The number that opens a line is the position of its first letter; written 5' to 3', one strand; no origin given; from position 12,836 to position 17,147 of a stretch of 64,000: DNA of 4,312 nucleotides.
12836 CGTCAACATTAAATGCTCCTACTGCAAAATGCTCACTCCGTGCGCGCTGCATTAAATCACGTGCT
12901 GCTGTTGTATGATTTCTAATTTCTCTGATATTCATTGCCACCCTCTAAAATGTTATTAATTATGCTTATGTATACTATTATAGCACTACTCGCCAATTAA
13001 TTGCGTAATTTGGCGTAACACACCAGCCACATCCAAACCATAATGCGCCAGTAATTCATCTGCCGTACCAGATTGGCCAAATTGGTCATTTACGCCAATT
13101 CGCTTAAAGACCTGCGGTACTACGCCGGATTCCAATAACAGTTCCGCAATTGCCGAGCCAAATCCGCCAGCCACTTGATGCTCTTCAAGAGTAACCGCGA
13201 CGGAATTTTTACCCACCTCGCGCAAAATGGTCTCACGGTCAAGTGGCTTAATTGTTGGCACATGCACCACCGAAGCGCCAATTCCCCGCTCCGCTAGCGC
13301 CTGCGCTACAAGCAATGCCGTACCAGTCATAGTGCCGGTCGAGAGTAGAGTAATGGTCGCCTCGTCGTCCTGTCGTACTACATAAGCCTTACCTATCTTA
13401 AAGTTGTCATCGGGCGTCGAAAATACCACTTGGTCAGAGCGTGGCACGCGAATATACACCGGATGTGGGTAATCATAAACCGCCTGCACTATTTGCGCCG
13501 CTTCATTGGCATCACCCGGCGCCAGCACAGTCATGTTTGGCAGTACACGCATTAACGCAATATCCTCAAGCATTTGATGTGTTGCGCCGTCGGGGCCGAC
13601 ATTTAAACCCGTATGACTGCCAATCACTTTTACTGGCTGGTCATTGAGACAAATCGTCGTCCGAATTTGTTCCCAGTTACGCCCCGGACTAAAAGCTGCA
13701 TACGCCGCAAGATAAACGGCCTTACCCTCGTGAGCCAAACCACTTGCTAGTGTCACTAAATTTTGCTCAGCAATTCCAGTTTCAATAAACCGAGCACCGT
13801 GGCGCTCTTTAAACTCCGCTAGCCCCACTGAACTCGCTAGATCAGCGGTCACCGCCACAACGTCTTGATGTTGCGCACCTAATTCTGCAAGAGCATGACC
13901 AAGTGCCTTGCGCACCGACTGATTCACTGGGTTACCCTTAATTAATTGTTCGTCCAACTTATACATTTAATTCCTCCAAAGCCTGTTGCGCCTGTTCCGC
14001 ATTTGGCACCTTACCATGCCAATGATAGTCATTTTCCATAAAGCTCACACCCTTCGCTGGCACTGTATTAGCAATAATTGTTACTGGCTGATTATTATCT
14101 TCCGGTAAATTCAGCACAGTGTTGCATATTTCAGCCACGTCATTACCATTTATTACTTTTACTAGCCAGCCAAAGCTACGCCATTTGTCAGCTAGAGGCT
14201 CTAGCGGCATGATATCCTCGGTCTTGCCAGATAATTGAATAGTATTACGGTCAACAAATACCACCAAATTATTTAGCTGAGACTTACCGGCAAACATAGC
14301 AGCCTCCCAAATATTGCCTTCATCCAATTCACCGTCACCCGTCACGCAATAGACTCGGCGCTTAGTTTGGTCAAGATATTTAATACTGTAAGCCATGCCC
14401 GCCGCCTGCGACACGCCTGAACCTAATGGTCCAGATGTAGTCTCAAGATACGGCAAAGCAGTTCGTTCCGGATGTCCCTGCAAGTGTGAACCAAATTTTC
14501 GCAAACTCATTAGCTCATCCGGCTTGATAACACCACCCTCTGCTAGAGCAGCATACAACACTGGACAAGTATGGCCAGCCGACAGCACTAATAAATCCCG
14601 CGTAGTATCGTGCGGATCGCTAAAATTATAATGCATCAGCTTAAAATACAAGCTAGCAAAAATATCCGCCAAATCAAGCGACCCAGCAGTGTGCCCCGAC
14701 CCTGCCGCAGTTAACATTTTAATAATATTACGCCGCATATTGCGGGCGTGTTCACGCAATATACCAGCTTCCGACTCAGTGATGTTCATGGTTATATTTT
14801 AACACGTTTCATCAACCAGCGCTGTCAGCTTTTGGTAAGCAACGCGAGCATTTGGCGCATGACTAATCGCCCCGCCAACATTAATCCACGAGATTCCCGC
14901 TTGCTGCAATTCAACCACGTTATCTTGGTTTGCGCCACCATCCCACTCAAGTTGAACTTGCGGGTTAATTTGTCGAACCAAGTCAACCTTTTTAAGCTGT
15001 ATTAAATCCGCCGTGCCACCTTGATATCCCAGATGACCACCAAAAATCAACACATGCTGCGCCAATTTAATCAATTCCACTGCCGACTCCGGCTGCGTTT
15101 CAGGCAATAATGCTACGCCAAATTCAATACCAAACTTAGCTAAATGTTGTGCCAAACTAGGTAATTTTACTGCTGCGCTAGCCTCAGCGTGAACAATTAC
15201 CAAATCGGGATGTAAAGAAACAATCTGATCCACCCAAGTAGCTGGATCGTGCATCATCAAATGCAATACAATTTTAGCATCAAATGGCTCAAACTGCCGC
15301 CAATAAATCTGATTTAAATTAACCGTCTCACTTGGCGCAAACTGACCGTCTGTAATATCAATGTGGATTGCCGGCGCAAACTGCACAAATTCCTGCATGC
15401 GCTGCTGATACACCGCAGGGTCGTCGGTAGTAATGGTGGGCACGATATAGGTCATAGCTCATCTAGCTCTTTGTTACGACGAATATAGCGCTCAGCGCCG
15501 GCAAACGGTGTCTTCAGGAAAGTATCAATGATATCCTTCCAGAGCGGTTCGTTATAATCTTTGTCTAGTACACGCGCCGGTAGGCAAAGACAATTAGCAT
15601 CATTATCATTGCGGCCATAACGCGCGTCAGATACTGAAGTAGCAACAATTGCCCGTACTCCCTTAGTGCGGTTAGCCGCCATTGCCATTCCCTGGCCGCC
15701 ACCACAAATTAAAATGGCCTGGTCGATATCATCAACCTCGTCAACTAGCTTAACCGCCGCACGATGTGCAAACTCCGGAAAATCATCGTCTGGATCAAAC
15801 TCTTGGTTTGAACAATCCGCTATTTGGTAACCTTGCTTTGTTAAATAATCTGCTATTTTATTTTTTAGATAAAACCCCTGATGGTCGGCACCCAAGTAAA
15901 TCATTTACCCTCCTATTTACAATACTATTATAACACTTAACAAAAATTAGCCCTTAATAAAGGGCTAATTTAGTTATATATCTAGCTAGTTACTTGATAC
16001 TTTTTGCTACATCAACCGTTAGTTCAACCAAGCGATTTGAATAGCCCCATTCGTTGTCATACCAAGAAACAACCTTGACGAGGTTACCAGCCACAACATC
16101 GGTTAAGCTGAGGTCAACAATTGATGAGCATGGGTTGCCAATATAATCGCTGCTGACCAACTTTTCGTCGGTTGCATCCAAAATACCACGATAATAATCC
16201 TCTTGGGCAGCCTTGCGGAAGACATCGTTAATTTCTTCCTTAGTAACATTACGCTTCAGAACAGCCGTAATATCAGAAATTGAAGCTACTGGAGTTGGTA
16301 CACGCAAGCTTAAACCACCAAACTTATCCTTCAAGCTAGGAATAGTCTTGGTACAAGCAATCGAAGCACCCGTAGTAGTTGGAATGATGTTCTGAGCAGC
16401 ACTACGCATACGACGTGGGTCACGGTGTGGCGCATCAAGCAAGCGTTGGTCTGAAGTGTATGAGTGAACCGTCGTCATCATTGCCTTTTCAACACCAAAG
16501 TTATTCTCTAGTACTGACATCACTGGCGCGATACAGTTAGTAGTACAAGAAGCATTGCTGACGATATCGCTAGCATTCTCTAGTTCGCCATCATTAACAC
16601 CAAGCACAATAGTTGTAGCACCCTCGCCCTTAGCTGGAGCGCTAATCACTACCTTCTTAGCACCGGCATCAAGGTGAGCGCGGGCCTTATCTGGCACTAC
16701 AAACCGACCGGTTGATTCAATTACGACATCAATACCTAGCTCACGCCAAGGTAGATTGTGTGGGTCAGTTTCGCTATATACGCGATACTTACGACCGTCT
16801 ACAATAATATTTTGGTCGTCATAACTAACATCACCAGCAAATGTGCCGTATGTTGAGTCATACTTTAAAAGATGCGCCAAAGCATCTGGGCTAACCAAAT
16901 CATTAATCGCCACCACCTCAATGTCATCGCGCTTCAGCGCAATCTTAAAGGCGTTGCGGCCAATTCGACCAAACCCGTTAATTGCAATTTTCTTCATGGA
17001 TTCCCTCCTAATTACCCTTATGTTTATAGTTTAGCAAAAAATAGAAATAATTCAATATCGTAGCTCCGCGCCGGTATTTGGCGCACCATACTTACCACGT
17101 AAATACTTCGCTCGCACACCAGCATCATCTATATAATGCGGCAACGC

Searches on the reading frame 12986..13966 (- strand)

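Call 51: search_protein_families(library=pfam, proteins=[window:12986-13966:-], max_evalue=0.0001)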
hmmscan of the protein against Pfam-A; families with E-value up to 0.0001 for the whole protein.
window:12986-13966:- (326 aa): 3 families
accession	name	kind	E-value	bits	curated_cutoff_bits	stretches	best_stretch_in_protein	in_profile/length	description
PF02779.29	Transket_pyr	-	5e-42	143.9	27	1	17-177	4-170/174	Transketolase, pyrimidine binding domain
PF02780.25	Transketolase_C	-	1.9e-27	96.1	25.9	1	193-316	2-124/124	Transketolase, C-terminal domain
PF22613.1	Transketolase_C_1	-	1.7e-09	38.3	27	1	194-312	2-113/113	Transketolase-like TK C-terminal domain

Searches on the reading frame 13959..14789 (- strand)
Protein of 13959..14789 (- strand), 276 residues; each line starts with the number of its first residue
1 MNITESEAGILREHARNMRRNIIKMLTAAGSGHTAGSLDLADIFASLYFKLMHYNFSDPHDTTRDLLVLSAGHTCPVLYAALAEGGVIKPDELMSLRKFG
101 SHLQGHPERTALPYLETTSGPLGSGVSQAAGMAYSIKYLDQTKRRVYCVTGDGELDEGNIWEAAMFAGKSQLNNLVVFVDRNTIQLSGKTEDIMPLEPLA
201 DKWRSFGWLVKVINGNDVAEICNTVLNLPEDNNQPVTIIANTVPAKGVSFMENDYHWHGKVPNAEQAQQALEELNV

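Call 35: search_protein_families(library=ncbifam, proteins=[window:13959-14789:-], max_evalue=0.00001)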
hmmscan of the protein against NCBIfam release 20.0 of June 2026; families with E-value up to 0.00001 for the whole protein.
window:13959-14789:- (276 aa): 11 families
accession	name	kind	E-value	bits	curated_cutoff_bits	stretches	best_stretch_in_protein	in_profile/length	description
NF004559.0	PRK05899.2-5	equivalog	6.2e-89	298.9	488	1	9-275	16-280/627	transketolase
NF004556.0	PRK05899.2-2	equivalog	1.5e-70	238.2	575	1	3-275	9-277/639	transketolase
TIGR00232.1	tktlase_bact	equivalog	8.3e-48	163.2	682.25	1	17-274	6-273/654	transketolase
NF004558.0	PRK05899.2-4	equivalog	2.5e-44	151.7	788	1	17-274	9-270/651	transketolase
TIGR03181.1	PDH_E1_alph_x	equivalog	9.7e-12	44.4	411.35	1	120-225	122-225/341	pyruvate dehydrogenase (acetyl-transferring) E1 component subunit alpha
TIGR00759.1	aceE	equivalog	2e-11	42.7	859.9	1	32-216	102-293/885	pyruvate dehydrogenase (acetyl-transferring), homodimeric type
TIGR00204.1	dxs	equivalog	1.7e-10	40.1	465.95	1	11-184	18-173/616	1-deoxy-D-xylulose-5-phosphate synthase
TIGR03186.1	AKGDH_not_PDH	exception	6.1e-10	38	1408.3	1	3-218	74-295/889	alpha-ketoglutarate dehydrogenase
TIGR03182.1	PDH_E1_alph_y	equivalog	1.9e-09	36.9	393.85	1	122-254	112-245/315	pyruvate dehydrogenase (acetyl-transferring) E1 component subunit alpha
NF008968.0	PRK12315.1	subfamily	7e-07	27.9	510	1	120-264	114-266/582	1-deoxy-D-xylulose-5-phosphate synthase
NF003933.0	PRK05444.2-2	equivalog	7.2e-07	28.1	395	1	11-260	25-267/606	1-deoxy-D-xylulose-5-phosphate synthase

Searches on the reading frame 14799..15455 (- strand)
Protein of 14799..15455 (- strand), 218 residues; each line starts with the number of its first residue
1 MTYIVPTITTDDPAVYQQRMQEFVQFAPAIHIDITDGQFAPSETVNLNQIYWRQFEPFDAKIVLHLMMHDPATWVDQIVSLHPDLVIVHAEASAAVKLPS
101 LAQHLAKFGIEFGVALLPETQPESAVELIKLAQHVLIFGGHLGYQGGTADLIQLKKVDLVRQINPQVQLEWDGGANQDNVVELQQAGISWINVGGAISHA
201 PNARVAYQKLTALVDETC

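Call 52: search_protein_families(library=pfam, proteins=[window:14799-15455:-], max_evalue=0.0001)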
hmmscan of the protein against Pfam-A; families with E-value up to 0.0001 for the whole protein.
window:14799-15455:- (218 aa): 1 family
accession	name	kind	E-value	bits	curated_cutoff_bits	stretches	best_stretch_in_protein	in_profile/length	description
PF00834.25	Ribul_P_3_epim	-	1.1e-22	80.9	21.1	1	4-197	2-197/198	Ribulose-phosphate 3 epimerase family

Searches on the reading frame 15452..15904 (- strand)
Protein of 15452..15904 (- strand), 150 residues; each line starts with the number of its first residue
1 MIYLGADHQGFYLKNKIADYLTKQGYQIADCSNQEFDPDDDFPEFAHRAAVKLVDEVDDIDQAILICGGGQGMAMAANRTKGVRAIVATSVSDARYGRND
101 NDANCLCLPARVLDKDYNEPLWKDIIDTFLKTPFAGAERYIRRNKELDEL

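Call 52: search_protein_families(library=pfam, proteins=[window:15452-15904:-], max_evalue=0.0001)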
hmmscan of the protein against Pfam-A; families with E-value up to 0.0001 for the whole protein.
window:15452-15904:- (150 aa): 1 family
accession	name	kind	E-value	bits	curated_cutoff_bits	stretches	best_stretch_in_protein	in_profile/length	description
PF02502.23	LacAB_rpiB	-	1.6e-37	129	24.7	1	2-145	1-136/138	Ribose/Galactose Isomerase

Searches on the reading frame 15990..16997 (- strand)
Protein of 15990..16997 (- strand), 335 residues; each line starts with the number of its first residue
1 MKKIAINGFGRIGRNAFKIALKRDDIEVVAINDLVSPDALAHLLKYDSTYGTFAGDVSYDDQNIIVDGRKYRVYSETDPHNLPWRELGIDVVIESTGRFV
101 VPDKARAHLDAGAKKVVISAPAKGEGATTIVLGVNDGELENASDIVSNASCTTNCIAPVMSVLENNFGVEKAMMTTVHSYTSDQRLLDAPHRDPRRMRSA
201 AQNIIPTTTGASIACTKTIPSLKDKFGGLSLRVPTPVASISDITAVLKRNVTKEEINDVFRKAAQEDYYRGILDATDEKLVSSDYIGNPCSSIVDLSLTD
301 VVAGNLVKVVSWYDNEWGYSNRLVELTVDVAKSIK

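Call 52: search_protein_families(library=pfam, proteins=[window:15990-16997:-], max_evalue=0.0001)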
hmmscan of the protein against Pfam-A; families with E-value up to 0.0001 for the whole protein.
window:15990-16997:- (335 aa): 2 families
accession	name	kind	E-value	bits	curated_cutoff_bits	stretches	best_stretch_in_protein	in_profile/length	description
PF02800.25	Gp_dh_C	-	3.2e-55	186.5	24.4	1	156-313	1-158/158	Glyceraldehyde 3-phosphate dehydrogenase, C-terminal domain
PF00044.30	Gp_dh_N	-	2.7e-39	133.9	31.7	1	3-99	2-98/101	Glyceraldehyde 3-phosphate dehydrogenase, NAD binding domain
